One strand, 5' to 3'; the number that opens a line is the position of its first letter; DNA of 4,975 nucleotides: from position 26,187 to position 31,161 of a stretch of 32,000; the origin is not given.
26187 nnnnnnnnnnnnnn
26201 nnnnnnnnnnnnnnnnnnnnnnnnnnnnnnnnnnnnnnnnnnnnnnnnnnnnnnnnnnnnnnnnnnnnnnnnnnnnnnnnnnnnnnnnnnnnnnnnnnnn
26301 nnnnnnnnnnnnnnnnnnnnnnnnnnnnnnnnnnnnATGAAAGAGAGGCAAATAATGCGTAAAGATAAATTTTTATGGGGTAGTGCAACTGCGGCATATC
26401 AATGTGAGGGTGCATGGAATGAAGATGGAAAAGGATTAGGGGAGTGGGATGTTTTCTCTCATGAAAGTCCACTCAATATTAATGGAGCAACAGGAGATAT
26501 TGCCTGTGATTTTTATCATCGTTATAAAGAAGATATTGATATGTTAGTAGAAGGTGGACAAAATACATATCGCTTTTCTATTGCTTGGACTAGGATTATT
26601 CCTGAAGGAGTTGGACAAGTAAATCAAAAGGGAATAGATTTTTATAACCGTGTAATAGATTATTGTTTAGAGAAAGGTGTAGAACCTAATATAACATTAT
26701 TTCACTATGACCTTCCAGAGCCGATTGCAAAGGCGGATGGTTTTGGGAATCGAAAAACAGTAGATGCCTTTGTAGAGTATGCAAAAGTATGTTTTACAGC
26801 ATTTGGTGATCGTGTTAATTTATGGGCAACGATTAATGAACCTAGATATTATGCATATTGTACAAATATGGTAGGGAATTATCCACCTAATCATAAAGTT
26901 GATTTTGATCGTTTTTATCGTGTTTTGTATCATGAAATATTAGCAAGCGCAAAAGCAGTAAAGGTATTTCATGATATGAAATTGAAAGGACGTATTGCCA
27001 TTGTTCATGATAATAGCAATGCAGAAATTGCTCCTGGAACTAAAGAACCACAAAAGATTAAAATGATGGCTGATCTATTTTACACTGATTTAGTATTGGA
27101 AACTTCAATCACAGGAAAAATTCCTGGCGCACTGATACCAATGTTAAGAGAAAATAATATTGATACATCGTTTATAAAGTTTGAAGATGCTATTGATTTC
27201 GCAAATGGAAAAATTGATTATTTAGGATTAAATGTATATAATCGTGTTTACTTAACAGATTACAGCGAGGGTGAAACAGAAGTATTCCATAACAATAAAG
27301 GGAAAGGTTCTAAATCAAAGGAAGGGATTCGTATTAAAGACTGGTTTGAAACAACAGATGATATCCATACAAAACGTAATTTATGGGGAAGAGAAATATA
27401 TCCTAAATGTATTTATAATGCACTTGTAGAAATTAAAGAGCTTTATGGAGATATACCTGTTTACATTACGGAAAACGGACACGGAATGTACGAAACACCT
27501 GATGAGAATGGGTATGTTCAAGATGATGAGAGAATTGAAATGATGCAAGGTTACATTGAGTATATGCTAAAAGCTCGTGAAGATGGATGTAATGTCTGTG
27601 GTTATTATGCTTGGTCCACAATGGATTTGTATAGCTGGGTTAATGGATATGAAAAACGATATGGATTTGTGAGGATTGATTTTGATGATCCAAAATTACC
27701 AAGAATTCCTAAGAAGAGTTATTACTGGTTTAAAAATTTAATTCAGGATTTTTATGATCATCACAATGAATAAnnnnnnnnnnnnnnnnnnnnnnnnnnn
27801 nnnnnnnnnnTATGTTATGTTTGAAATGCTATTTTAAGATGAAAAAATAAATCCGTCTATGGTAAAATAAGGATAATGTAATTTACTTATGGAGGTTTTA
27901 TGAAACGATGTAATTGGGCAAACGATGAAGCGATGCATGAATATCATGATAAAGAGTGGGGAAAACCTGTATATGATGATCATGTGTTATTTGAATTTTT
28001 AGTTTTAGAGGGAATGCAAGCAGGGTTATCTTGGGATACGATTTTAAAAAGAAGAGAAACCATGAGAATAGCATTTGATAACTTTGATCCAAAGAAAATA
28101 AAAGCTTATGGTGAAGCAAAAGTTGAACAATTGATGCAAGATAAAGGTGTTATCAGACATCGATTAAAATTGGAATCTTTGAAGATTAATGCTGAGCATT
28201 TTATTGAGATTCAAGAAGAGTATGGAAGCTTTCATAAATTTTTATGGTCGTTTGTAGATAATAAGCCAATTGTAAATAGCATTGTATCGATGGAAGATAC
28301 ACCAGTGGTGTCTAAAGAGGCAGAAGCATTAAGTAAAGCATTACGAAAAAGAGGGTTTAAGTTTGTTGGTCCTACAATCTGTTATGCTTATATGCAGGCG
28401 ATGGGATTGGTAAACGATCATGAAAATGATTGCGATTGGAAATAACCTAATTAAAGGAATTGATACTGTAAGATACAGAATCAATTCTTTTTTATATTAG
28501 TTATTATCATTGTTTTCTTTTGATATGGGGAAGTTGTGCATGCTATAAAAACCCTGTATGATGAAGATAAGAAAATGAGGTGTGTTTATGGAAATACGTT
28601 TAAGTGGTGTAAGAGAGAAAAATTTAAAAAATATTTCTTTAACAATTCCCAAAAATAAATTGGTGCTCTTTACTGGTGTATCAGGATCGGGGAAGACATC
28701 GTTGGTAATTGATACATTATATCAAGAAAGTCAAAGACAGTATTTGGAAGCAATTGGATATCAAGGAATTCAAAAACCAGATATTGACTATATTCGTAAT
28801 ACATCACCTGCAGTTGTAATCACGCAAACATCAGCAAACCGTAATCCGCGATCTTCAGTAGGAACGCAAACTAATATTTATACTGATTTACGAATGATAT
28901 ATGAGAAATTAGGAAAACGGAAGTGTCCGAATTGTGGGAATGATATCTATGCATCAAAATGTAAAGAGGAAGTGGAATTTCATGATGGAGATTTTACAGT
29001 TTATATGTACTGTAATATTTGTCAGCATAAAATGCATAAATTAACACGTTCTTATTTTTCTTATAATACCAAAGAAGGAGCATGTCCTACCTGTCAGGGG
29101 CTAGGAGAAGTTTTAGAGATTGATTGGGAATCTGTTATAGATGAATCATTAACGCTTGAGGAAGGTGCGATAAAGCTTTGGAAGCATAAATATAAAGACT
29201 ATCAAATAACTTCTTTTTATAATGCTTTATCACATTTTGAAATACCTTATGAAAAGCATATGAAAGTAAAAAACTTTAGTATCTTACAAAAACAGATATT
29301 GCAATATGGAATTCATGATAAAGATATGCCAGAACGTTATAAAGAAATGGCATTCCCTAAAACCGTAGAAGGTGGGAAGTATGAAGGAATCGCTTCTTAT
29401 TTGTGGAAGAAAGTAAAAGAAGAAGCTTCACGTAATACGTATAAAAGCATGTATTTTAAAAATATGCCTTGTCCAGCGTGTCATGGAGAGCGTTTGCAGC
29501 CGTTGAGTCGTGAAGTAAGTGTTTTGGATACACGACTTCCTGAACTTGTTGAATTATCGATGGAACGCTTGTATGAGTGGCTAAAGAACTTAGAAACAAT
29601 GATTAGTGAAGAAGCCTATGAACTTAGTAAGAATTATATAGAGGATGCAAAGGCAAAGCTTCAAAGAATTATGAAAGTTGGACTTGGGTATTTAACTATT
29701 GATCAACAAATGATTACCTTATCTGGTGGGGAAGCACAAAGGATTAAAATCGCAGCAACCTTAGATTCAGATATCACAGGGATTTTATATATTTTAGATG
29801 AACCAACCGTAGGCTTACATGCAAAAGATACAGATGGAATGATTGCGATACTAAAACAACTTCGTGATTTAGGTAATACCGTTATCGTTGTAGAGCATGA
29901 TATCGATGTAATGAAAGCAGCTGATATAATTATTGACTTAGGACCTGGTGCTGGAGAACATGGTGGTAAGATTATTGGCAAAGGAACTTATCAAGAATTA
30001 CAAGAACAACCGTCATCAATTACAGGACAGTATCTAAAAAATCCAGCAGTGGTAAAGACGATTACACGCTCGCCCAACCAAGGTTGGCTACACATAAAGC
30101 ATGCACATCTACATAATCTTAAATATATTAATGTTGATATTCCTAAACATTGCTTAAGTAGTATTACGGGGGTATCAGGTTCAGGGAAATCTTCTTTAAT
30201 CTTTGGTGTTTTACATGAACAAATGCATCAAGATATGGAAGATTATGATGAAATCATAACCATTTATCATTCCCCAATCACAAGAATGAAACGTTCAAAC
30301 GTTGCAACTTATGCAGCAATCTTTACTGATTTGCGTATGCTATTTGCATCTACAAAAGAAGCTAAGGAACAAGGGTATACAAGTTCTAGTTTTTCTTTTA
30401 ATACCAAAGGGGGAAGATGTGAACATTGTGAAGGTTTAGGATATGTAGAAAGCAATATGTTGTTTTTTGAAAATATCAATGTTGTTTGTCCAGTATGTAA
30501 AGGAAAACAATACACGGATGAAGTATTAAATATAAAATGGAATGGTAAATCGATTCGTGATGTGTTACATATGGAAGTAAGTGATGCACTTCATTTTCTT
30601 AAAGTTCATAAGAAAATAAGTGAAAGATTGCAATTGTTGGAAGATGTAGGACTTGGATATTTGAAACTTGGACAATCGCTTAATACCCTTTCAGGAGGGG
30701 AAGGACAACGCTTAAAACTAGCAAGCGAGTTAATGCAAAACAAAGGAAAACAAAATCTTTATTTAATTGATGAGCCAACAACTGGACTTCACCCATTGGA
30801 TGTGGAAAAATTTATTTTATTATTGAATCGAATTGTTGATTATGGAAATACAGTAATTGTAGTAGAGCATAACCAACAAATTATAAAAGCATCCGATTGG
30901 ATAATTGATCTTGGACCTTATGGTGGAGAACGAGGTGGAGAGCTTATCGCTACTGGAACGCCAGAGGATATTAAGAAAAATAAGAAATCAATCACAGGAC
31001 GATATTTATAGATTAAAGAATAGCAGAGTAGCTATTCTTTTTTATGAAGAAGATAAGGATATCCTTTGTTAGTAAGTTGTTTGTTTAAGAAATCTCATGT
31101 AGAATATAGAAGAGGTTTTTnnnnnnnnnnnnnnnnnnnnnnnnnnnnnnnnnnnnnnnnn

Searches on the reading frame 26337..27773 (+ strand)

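Call 75: search_protein_families(library=pfam, proteins=[window:26337-27773:+])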
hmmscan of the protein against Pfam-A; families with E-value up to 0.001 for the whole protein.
window:26337-27773:+ (478 aa): 1 family
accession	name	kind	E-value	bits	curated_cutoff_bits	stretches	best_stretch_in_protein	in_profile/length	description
PF00232.24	Glyco_hydro_1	-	1.7e-136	455.8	22.6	1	10-470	7-449/453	Glycosyl hydrolase family 1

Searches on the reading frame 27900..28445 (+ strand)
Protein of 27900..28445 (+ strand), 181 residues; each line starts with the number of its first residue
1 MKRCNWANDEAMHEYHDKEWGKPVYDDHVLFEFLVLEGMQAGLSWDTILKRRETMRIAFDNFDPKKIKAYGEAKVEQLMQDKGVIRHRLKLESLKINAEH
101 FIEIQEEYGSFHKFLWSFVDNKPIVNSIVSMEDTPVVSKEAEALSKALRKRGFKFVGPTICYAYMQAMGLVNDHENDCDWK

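Call 75: search_protein_families(library=pfam, proteins=[window:27900-28445:+])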
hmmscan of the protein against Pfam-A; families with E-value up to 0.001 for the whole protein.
window:27900-28445:+ (181 aa): 1 family
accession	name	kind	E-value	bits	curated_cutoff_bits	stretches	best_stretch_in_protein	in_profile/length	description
PF03352.18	Adenine_glyco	-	1.3e-76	256.8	25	1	7-178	3-174/177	Methyladenine glycosylase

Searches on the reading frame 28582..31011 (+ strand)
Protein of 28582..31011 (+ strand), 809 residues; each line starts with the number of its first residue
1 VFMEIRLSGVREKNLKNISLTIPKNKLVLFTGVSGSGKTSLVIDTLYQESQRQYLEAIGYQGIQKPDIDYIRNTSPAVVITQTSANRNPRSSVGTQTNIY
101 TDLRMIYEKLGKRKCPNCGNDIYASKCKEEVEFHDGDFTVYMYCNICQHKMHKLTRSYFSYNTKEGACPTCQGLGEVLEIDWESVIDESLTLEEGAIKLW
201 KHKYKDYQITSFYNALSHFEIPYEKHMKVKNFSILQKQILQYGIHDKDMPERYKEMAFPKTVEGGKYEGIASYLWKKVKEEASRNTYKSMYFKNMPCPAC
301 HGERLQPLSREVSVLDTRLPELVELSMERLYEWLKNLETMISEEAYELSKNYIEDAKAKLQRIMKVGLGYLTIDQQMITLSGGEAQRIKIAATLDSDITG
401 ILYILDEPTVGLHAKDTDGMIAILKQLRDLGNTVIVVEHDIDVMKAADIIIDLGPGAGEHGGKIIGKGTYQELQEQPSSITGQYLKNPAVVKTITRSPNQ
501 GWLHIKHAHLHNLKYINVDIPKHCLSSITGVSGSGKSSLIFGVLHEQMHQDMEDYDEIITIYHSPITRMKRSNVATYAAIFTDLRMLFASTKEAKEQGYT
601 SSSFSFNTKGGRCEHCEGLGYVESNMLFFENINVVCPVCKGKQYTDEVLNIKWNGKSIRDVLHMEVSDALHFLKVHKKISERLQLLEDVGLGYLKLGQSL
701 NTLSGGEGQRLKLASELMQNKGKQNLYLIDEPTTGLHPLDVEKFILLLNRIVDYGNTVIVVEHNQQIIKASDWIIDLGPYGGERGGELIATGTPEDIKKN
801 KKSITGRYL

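Call 75: search_protein_families(library=pfam, proteins=[window:28582-31011:+])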
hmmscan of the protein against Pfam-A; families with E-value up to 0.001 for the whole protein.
window:28582-31011:+ (809 aa): 13 families
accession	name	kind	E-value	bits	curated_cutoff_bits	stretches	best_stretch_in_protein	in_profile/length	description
PF00005.33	ABC_tran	-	6.8e-24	85.5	25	3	513-734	1-137/137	ABC transporter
PF17755.6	UvrA_DNA-bind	-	2.4e-09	37.9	23.2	1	181-286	1-104/110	UvrA DNA-binding domain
PF20703.3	nSTAND1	-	6.3e-07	29.8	27.1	0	525-571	35-86/379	Novel STAND NTPase 1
PF02463.25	SMC_N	-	1.9e-06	27.9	40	0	519-775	19-209/220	RecF/RecN/SMC N terminal domain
PF13555.12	AAA_29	-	3.5e-06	27.1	27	0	525-540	24-39/61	P-loop containing region of AAA domain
PF25201.1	nSTAND6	-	1.8e-05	25.2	27.7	0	11-57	4-49/148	Novel STAND NTPase 6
PF13191.12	AAA_16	-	5.3e-05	24.2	32.6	0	26-53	25-51/167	AAA ATPase domain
PF20720.3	nSTAND3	-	0.00016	21.8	27.2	0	12-54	4-46/155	Novel STAND NTPase 3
PF03193.22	RsgA_GTPase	-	0.0002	21.7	30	0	11-48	93-128/174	RsgA GTPase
PF00684.25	DnaJ_CXXCXGXG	-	0.00027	21.6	32.7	0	609-643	14-51/65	DnaJ central domain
PF15777.11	Anti-TRAP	-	0.00029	21.2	32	0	612-643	12-40/59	Tryptophan RNA-binding attenuator protein inhibitory protein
PF13304.12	AAA_21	-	0.00039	21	27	0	709-764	244-299/304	AAA domain, putative AbiEii toxin, Type IV TA system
PF13175.12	AAA_15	-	0.00052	20.2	32.1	0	718-768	323-374/374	AAA ATPase domain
